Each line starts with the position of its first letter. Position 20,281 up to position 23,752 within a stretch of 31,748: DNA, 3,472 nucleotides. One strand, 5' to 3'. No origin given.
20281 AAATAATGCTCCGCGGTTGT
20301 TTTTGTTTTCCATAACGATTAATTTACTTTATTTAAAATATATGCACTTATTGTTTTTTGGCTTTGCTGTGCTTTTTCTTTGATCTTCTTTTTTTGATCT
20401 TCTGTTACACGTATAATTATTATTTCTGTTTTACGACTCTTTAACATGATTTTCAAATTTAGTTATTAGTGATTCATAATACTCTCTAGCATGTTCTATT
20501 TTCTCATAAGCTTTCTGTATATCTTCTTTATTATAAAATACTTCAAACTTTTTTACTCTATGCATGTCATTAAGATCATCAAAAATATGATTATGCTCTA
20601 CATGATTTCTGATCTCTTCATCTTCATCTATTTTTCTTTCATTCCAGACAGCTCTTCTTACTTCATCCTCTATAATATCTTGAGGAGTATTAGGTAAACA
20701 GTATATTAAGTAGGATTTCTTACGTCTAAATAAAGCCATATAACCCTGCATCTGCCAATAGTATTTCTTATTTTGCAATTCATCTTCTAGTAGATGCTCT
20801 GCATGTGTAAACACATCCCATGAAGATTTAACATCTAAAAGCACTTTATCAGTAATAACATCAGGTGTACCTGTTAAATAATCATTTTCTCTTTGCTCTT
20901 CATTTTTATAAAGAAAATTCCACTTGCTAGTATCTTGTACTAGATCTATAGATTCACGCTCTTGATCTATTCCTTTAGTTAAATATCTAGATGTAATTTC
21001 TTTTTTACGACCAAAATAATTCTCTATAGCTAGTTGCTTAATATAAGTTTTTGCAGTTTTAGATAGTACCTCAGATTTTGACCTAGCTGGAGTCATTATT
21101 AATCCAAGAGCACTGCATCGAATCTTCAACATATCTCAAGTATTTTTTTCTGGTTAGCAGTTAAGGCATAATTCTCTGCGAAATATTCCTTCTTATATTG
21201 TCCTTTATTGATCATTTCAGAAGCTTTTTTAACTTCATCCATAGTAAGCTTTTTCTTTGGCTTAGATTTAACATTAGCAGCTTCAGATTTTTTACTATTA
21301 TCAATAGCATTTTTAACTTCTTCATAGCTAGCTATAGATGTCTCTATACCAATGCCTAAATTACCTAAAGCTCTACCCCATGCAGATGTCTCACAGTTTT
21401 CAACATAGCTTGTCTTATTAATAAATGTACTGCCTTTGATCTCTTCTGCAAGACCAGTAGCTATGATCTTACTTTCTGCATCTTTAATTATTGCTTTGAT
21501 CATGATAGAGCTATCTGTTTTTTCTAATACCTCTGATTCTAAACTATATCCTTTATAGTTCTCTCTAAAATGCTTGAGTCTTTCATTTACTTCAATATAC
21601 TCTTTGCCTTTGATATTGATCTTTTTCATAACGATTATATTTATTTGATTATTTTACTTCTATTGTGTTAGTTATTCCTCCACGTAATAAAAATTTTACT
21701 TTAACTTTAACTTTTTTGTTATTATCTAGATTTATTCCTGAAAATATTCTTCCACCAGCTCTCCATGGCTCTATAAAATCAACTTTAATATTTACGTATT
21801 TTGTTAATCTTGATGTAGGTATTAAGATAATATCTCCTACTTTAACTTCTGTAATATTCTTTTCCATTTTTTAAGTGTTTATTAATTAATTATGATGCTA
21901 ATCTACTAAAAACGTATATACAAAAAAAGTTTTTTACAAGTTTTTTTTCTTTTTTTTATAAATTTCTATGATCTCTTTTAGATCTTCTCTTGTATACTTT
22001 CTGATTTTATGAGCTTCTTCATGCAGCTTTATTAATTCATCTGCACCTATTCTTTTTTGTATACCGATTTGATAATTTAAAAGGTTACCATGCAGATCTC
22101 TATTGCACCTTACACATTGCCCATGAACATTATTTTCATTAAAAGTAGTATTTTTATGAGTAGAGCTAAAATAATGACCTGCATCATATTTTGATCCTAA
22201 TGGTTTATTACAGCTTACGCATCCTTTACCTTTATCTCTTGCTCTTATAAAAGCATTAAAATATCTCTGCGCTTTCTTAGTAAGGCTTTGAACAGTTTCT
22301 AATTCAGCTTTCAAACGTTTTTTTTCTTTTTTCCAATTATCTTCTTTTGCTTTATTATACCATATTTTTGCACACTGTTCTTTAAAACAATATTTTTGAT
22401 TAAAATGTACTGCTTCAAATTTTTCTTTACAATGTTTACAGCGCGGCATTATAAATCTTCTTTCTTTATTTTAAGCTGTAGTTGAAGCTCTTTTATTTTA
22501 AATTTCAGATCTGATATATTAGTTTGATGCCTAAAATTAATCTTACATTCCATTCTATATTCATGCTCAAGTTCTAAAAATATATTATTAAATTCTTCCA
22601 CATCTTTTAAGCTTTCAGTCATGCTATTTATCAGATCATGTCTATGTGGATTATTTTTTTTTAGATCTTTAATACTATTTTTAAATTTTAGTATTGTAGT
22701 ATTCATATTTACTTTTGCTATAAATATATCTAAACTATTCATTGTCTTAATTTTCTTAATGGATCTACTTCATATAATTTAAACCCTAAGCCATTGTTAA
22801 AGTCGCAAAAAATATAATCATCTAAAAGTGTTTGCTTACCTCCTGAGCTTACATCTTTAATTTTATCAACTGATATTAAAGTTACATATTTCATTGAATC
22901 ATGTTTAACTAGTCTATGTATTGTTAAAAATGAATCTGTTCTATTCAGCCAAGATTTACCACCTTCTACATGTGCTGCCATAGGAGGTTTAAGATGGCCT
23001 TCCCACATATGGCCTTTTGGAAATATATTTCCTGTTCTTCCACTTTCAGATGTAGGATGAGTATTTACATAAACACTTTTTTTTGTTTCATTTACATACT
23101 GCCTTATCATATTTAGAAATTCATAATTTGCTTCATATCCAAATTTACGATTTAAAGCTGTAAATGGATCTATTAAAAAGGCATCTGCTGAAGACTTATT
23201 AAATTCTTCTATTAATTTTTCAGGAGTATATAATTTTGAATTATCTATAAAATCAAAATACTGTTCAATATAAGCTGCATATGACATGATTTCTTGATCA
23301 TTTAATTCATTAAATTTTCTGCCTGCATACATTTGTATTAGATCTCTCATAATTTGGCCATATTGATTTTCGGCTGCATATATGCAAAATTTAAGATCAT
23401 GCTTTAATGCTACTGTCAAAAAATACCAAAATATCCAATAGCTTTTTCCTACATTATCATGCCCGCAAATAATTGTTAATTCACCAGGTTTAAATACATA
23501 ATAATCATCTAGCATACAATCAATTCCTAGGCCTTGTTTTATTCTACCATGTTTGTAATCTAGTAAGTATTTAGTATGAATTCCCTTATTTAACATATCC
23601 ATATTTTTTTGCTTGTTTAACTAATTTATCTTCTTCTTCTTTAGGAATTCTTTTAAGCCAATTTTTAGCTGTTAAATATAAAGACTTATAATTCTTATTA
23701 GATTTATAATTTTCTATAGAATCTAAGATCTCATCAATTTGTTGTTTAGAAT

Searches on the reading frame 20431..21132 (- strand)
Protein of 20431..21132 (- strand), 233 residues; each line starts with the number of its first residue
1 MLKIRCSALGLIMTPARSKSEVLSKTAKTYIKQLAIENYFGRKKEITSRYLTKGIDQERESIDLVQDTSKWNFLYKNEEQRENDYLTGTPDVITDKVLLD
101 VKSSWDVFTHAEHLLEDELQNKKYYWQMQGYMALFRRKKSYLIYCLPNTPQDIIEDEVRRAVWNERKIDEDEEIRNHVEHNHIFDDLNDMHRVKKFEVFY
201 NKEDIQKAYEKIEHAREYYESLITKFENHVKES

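Call 37: search_protein_families(library=phrogs, proteins=[window:20431-21132:-], max_evalue=0.001)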
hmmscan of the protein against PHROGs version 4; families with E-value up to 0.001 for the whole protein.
window:20431-21132:- (233 aa): 3 families
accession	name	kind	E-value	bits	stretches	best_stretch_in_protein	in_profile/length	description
phrog_5715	-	DNA, RNA and nucleotide metabolism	1.2e-50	173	1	1-225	1-211/213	exonuclease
phrog_149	-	DNA, RNA and nucleotide metabolism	2.8e-13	50.1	1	4-189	612-794/1242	exonuclease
phrog_434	-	DNA, RNA and nucleotide metabolism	0.00011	22.5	1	46-214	101-264/372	RecE-like recombination exonuclease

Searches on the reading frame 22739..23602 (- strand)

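Call 37: search_protein_families(library=phrogs, proteins=[window:22739-23602:-], max_evalue=0.001)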
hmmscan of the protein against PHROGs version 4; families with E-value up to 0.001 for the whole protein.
window:22739-23602:- (287 aa): 4 families
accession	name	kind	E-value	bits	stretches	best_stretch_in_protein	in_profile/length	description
phrog_18375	-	DNA, RNA and nucleotide metabolism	7.2e-19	68.5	1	28-261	363-602/644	DNA primase/helicase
phrog_5482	-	unknown function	6.3e-13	49.2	1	37-232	49-250/341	-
phrog_239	-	DNA, RNA and nucleotide metabolism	1.5e-12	48.3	1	36-247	354-573/801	DNA primase/helicase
phrog_19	-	DNA, RNA and nucleotide metabolism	3.8e-06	27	1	17-145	329-464/621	DnaB-like replicative helicase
